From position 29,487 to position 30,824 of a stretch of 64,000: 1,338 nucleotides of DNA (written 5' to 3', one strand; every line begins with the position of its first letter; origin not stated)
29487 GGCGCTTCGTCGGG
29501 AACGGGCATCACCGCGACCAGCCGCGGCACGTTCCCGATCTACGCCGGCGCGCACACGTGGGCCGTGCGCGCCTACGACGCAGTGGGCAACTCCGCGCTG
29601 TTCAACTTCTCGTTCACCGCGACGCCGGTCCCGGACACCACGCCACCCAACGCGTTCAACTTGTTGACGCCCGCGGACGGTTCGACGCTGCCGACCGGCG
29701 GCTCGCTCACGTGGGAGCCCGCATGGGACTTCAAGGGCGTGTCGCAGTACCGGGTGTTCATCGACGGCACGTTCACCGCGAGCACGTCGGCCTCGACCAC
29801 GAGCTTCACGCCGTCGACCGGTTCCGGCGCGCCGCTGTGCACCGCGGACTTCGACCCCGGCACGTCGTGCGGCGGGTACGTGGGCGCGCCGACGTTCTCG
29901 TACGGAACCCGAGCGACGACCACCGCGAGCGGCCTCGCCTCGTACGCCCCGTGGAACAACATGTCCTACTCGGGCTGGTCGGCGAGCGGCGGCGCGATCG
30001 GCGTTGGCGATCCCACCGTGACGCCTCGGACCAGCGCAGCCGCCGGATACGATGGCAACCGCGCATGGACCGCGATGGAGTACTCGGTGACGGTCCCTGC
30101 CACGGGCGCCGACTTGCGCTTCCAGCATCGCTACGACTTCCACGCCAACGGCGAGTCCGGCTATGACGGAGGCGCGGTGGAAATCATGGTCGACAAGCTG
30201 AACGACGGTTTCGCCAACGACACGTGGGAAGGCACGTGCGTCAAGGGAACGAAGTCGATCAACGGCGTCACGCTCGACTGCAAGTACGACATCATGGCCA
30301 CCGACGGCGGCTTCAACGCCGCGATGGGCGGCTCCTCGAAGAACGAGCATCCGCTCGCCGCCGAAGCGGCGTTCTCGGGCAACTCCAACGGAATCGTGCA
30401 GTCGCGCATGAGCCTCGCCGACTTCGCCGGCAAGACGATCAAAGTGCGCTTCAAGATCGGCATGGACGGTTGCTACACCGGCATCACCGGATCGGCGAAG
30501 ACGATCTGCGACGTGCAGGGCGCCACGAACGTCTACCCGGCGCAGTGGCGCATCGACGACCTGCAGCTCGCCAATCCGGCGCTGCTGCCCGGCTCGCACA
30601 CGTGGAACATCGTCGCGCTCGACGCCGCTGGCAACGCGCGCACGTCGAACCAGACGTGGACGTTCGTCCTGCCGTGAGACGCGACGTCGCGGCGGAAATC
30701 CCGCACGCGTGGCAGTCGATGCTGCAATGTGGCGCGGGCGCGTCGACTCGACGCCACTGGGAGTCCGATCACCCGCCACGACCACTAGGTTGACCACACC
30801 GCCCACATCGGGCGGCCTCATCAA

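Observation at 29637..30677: The last Ig-like module is split by a ~250-aa jelly-roll-like insert at the C-terminus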

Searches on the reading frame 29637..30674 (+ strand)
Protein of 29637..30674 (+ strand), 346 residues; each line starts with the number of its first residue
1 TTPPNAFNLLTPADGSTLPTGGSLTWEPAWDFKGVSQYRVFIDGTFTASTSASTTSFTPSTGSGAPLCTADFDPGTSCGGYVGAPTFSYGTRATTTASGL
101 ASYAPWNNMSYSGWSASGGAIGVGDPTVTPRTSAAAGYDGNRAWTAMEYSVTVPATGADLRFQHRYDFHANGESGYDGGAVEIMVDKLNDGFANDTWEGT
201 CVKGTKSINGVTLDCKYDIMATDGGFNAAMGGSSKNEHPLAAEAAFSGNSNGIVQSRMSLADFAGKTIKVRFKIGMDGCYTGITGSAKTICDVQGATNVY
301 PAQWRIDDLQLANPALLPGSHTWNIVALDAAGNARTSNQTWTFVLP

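Call 5: search_protein_families(library=pfam, proteins=[window:29637-30674:+], max_evalue=1)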
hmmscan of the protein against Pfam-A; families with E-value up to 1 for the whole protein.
window:29637-30674:+ (346 aa): 3 families
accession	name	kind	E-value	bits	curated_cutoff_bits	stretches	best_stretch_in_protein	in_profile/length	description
PF20773.4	InhA-like_MAM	-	0.00017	21.6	26.9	1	232-279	105-149/191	Immune inhibitor A-like, MAM domain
PF19077.6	Big_13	-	0.025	15.5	27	1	294-339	48-95/102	Bacterial Ig-like domain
PF17957.7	Big_7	-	0.21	12.7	24.1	1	9-62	5-59/70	Bacterial Ig domain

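Call 6: search_protein_families(library=ncbifam, proteins=[window:29637-30674:+], max_evalue=1)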
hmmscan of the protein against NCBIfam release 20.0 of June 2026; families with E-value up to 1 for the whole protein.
window:29637-30674:+ (346 aa): 1 family
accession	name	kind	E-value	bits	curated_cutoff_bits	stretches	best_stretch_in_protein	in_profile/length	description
NF038112.1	myxo_dep_M36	subfamily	1.7e-07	28.8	1500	1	153-298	1043-1171/1604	myxosortase-dependent M36 family metallopeptidase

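Call 8: find_homologous_proteins(query=window:29637-30674:+)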
Query window:29637-30674:+ (346 aa): 2 proteins with E <= 0.001 among 8000 candidates.
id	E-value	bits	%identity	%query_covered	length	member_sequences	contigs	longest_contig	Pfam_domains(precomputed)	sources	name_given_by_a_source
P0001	6.2e-104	366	72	63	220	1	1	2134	-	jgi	jgi:hypothetical protein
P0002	1.2e-83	299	50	88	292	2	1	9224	-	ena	-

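Call 9: search_solved_structures(query=window:29637-30674:+, max_evalue=10, show_alignments=3)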
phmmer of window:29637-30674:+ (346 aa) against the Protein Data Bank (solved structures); distinct sequences matched with E-value up to 10: 0.

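Call 13: find_encoding_contigs(protein=P0002, flank=10000)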
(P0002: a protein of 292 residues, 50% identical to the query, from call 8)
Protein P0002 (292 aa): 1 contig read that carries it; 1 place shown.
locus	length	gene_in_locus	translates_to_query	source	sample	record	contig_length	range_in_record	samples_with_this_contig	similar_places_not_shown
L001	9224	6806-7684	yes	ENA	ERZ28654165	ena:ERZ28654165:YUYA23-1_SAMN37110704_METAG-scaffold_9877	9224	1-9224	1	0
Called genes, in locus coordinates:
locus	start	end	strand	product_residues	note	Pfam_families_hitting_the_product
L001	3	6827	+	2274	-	?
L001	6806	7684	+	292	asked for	-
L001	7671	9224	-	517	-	?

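Call 14: find_encoding_contigs(protein=P0001, flank=10000)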
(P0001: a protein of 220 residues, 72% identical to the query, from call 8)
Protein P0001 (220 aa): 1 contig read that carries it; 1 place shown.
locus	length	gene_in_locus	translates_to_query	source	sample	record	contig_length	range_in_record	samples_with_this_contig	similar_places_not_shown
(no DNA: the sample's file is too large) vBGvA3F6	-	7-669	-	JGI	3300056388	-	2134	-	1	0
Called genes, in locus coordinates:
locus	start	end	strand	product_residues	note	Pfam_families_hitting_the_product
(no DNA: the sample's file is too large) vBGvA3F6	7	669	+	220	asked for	-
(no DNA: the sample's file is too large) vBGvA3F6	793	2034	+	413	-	PF08443:RimK, PF02955:GSH-S_ATP (weak)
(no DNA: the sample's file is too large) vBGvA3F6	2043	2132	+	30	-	?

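Call 29: predict_structure(alignment_id=A3)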
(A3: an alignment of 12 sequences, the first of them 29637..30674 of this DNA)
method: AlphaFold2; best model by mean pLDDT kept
length: 346 residues; sequences in the alignment: 12
mean_pLDDT: 77.2   pTM: 0.71
mean pLDDT of the five models: 77.2, 76.9, 75.8, 72.3, 70.9
residues with pLDDT >= 90: 40; 70-90: 229; 50-70: 56; < 50: 21
segments of 3 or more residues with pLDDT < 50: 1-4, 71-81, 98-103
pLDDT, mean of each block of 10 residues (from residue 1): 67 90 88 76 73 85 56 43 71 56 62 72 87 86 85 77 85 73 87 87 65 77 71 74 85 83 83 85 85 80 85 73 85 83 86
secondary structure, 60 per line:
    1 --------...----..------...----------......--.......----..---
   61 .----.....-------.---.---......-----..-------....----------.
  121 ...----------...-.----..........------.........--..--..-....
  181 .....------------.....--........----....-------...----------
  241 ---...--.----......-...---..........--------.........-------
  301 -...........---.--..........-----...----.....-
elements in order: E9-11 E24-26 E37-42 E45-51 E66-70 E86-91 E106-109 E120-123 E143-152 E159-167 E177-185 E198-202 H205-212 E217-220 E228-230 E244-246 E254-259 E267-276 H285-293 E302-312 E319-328 E334-336 E341-345

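Call 33: fold_search(model_id=the predicted structure, library=pdb)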
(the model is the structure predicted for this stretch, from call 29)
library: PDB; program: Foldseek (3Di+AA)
matches with E <= 10: 1262; with E <= 0.001: 6
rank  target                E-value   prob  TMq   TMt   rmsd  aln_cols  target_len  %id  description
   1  2c26                  1.5e-04  1.00  0.29  0.38  11.1       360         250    9  Structural basis for the promiscuous specificity of the carbohydrate- binding modules from the beta-sandwich super famil (released 2005-10-18)
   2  2c9a_A                1.9e-04  1.00  0.25  0.32   8.8       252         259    8  Crystal structure of the MAM-Ig module of receptor protein tyrosine phosphatase mu (released 2006-01-19)
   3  4gwm_A                4.1e-04  1.00  0.29  0.20  11.2       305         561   10  Crystal structure of human promeprin beta (released 2012-09-19)
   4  4gwm_B                4.6e-04  0.99  0.26  0.17  12.3       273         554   11  Crystal structure of human promeprin beta (released 2012-09-19)
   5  3qs3_B                7.2e-04  0.15  0.07  0.12  20.6       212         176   10  Crystal structure of the biofilm forming subunit of the E. coli common pilus: donor strand complemented (DSC) EcpA (released 2012-02-22)
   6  2v5y                  9.0e-04  1.00  0.28  0.18   9.8       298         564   10  Crystal structure of the receptor protein tyrosine phosphatase mu ectodomain (released 2007-09-11)
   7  2okm                  1.7e-03  0.84  0.18  0.34  14.5       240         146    9  Crystal structure of ACE19, the collagen binding subdomain of Enterococcus faecalis surface protein ACE (released 2008-01-22)
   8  2z1p                  1.7e-03  0.38  0.18  0.21  26.5       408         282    8  The Enterococcus faecalis MSCRAMM ACE binds its ligands by the collagen Hug Model (released 2007-05-29)
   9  6fhj                  1.7e-03  0.13  0.12  0.06  23.7       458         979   11  Structural dynamics and catalytic properties of a multi-modular xanthanase, native. (released 2018-08-29)
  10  7lgr                  1.7e-03  0.82  0.15  0.28  14.4       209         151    7  Streptococcus mutans Collagen binding Protein CNM - N2 Domain (released 2022-01-26)
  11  3qs3_J                1.7e-03  0.14  0.08  0.13  19.1       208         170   10  Crystal structure of the biofilm forming subunit of the E. coli common pilus: donor strand complemented (DSC) EcpA (released 2012-02-22)
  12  4yu6_B                2.0e-03  0.93  0.24  0.13  24.6       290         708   11  Crystal structure of Bacillus anthracis immune inhibitor A2 peptidase zymogen (released 2015-10-28)
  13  4es8_A                2.0e-03  0.89  0.25  0.28  13.3       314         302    7  Crystal Structure of the adhesin domain of Epf from Streptococcus pyogenes in P212121 (released 2012-09-19)
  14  4yu6_A                2.1e-03  0.93  0.24  0.12  19.1       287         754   12  Crystal structure of Bacillus anthracis immune inhibitor A2 peptidase zymogen (released 2015-10-28)
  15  5cf3                  2.2e-03  0.60  0.14  0.15  15.7       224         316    4  Crystal structures of Bbp from Staphylococcus aureus (released 2015-09-23)
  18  5l73_B                2.9e-03  1.00  0.29  0.51   7.4       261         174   10  MAM domain of human neuropilin-1 (released 2016-10-26)
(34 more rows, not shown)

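Call 40: find_related_loci(query=A3, collection=genome_contigs, flank=10000)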
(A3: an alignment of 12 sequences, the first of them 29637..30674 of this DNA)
Query A3 (346 aa) in genome_contigs; peptide patterns used: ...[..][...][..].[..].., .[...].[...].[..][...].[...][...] (x = any residue, [..] = any of these).
436 stretches matched a pattern; 81 encode a relative of the query (tblastn E <= 1e-3); the best 80 are kept; 80 distinct loci.
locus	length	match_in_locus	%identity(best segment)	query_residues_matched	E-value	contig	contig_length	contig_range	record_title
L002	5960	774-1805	53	1-345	8e-116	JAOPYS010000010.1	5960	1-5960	MAG: Thermoleophilia bacterium isolate RYN_234 scaffold_181360, whole genome shotgun sequence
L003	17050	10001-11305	47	1-345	2e-99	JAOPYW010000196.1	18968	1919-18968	MAG: Thermoleophilia bacterium isolate RYN_238 scaffold_1060104, whole genome shotgun sequence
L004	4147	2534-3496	42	2-346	4e-79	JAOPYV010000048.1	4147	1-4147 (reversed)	MAG: Thermoleophilia bacterium isolate RYN_237 scaffold_945637, whole genome shotgun sequence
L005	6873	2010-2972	41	2-346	3e-72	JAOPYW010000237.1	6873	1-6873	MAG: Thermoleophilia bacterium isolate RYN_238 scaffold_479781, whole genome shotgun sequence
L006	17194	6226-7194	40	2-346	2e-65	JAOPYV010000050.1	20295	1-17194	MAG: Thermoleophilia bacterium isolate RYN_237 scaffold_1792868, whole genome shotgun sequence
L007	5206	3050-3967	37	7-345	4e-64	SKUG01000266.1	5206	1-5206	MAG: Thermoleophilia bacterium isolate CSSed162cmA_92 CSSed16-2cmA-81846, whole genome shotgun sequence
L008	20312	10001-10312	35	147-277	5e-13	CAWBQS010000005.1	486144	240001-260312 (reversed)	MAG: uncultured Chloroflexia bacterium isolate MFD00905.bin.2.47 genome assembly, contig: contig_6000, whole genome shot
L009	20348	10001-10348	35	160-277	6e-11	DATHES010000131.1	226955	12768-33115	MAG TPA_asm: Polyangiaceae bacterium isolate SMAG_U12427 k141_235219, whole genome shotgun sequence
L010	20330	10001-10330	31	153-311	7e-11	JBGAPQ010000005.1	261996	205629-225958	MAG: Chitinophagaceae bacterium isolate MAG_MBR_AS.16 MBRAS-16_NODE_5_length_261996_cov_28.721792, whole genome shotgun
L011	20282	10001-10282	33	157-280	2e-10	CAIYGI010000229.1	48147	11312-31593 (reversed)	uncultured bacterium isolate MJ-time_bin-3222 genome assembly, contig: bin-3222:229/347, whole genome shotgun sequence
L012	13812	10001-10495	28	137-318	2e-10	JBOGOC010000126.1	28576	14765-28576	MAG: Candidatus Polarisedimenticolia bacterium isolate M3-S_metawrap_bin.237 k127_4125801, whole genome shotgun sequence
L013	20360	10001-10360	27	153-320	2e-10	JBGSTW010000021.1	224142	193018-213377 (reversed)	MAG: Bacteroidia bacterium isolate JTS-AC418 k141_709441, whole genome shotgun sequence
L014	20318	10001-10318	33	140-277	3e-10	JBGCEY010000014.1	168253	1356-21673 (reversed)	MAG: Ilumatobacter sp. isolate SGMAG-35 contig14, whole genome shotgun sequence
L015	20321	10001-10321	31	150-285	4e-10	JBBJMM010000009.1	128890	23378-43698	MAG: Ferruginibacter sp. isolate RUP_SRG_32 NODE_125_length_128890_cov_12.837296, whole genome shotgun sequence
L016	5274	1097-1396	32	154-283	6e-10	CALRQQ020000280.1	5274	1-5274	MAG: Chitinophaga pinensis isolate JJ-KAD2B2-407-5-mx-bin587 genome assembly, contig: JJ-KAD2B2-407-C2311, whole genome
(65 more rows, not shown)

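Call 56: search_protein_families(library=ncbifam, proteins=[P0002], max_evalue=0.01)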
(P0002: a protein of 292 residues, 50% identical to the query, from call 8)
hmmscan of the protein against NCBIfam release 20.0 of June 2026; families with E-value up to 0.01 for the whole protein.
P0002 (292 aa): 1 family
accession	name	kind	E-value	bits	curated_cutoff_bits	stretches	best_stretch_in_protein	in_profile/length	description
NF038112.1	myxo_dep_M36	subfamily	1.3e-05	22.5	1500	1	90-234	1020-1154/1604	myxosortase-dependent M36 family metallopeptidase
